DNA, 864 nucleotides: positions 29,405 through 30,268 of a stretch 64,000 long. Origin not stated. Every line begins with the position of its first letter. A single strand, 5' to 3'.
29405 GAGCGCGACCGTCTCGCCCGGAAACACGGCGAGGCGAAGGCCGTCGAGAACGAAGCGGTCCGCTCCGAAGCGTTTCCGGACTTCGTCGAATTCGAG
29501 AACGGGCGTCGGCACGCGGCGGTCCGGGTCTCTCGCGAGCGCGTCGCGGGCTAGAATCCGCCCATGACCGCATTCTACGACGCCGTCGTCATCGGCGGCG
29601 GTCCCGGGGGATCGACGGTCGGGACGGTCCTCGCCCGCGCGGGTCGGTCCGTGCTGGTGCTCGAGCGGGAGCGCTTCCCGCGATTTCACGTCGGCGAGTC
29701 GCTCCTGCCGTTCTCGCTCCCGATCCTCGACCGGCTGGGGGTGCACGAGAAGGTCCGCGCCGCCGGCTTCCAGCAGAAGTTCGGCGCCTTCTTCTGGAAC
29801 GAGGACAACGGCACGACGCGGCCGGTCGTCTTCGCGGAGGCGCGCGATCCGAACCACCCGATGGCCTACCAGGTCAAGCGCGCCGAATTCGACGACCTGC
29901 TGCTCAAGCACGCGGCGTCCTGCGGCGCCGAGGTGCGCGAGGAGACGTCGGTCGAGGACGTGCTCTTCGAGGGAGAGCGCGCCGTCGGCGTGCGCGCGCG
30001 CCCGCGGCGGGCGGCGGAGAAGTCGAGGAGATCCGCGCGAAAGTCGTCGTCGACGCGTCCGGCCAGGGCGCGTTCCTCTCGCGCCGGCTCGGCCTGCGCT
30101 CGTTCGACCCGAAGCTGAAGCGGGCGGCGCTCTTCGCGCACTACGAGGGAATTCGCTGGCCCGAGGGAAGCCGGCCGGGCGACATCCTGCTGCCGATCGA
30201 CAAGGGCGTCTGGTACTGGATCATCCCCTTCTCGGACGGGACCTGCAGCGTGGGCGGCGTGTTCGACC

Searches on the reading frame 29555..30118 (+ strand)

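Call 63: search_protein_families(library=pfam, max_evalue=0.00001, proteins=[window:29555-30118:+])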
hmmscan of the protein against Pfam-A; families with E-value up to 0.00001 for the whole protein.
window:29555-30118:+ (187 aa): 5 families
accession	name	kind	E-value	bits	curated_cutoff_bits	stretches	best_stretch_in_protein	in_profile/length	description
PF01494.25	FAD_binding_3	-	5e-15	56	22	1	9-150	3-139/349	FAD binding domain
PF04820.20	Trp_halogenase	-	5.8e-14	52.2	21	1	11-84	3-84/458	Tryptophan halogenase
PF00890.30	FAD_binding_2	-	3.8e-06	26.8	20.4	0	9-40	1-32/414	FAD binding domain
PF01266.30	DAO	-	4.6e-06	26.8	27.9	0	9-42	1-34/353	FAD dependent oxidoreductase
PF13450.12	NAD_binding_8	-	9.9e-06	26.2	21.9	0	12-42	1-31/68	NAD(P)-binding Rossmann-like domain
